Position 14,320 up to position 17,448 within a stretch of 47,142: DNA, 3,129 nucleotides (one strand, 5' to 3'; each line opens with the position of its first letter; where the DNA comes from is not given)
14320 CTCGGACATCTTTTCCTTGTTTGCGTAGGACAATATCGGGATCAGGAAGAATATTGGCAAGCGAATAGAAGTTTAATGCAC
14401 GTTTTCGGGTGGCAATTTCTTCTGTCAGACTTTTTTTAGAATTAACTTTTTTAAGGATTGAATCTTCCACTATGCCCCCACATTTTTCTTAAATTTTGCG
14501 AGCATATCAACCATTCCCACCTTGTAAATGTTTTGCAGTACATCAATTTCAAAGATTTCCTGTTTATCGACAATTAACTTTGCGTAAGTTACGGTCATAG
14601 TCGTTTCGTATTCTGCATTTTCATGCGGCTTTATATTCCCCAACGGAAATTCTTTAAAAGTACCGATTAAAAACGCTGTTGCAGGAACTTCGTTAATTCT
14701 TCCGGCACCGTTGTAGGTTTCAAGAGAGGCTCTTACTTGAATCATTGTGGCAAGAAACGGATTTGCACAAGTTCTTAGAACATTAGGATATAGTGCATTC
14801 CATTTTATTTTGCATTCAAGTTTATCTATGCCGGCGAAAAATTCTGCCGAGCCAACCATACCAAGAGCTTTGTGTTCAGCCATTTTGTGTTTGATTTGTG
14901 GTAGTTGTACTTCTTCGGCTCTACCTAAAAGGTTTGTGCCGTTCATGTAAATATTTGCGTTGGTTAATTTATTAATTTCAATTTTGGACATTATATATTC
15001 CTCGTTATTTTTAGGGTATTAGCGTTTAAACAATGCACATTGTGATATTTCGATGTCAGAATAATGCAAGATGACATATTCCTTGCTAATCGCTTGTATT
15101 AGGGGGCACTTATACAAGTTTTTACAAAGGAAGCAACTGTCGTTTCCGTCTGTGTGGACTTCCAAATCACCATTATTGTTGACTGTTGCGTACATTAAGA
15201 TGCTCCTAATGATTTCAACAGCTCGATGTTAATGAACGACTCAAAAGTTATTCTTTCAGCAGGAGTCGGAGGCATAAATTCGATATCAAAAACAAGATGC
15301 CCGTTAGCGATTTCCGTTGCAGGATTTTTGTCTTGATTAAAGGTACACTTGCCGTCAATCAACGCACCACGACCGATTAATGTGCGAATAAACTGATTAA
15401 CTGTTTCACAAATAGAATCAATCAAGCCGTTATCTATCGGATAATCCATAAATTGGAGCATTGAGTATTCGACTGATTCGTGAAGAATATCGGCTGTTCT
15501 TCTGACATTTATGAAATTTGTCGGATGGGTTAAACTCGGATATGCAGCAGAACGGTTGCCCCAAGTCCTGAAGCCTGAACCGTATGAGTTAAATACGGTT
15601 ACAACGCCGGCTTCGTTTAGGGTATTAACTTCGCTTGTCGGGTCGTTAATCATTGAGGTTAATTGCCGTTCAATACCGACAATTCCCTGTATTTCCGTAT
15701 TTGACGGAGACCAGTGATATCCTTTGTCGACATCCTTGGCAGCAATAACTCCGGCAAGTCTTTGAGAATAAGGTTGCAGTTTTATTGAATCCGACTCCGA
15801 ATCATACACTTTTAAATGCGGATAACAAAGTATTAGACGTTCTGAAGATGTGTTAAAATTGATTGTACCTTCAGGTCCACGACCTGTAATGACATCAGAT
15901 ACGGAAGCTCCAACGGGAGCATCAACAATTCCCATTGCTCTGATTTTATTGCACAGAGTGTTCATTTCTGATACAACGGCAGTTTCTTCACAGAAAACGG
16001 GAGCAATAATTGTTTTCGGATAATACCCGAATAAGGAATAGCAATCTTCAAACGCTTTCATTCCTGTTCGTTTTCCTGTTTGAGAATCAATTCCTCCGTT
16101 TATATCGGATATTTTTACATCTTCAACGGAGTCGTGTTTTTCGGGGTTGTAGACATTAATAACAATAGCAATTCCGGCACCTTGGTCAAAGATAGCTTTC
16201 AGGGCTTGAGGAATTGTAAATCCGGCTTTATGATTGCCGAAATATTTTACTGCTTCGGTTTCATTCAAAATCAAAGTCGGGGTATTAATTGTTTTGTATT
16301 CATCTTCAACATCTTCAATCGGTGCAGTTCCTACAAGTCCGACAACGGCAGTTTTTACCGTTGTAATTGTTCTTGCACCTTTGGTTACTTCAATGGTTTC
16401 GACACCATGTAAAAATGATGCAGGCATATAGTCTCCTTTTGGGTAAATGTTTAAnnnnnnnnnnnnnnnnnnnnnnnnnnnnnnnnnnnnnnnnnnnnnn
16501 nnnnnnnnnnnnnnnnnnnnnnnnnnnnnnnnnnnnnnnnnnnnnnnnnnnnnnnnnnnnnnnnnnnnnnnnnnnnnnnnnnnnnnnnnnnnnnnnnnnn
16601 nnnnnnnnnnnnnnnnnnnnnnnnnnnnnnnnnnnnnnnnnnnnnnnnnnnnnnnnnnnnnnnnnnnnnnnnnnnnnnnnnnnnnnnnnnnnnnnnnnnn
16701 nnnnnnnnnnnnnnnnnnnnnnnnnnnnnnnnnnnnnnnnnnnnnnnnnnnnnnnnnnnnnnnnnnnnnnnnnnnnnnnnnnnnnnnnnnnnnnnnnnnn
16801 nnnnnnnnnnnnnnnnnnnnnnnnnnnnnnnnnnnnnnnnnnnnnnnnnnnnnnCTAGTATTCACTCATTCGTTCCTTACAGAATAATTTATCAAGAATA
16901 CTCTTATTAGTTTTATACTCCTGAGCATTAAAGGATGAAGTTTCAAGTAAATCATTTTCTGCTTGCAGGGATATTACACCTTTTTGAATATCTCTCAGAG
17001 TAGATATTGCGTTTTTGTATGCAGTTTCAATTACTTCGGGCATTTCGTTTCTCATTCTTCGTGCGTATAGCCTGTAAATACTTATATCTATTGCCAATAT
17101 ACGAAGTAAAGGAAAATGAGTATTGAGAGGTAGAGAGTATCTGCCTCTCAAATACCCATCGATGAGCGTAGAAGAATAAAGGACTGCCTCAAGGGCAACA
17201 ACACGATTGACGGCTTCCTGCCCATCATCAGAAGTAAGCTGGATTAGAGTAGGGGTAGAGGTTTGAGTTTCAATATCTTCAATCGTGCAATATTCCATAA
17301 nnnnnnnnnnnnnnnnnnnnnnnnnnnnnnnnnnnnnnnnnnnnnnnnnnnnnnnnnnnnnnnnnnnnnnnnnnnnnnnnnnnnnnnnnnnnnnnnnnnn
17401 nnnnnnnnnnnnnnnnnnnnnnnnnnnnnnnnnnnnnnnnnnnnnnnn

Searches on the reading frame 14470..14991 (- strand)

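Call 63: search_protein_families(library=phrogs, proteins=[window:14470-14991:-], max_evalue=0.001)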
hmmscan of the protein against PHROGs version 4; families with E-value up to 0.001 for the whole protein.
window:14470-14991:- (173 aa): 3 families
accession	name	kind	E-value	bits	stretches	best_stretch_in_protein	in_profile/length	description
phrog_55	-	connector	8.7e-52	176.4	1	5-172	3-172/173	head closure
phrog_13676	-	connector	2.3e-10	41.6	1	108-172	42-106/107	head closure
phrog_15831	-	connector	1.1e-06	29.8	1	8-65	6-63/112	head closure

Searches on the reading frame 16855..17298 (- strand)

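Call 63: search_protein_families(library=phrogs, proteins=[window:16855-17298:-], max_evalue=0.001)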
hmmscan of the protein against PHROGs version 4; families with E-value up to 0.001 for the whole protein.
window:16855-17298:- (147 aa): 1 family
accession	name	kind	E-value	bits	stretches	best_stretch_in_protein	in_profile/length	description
phrog_195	-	connector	3.2e-36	126.3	1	1-125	163-286/386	head-tail adaptor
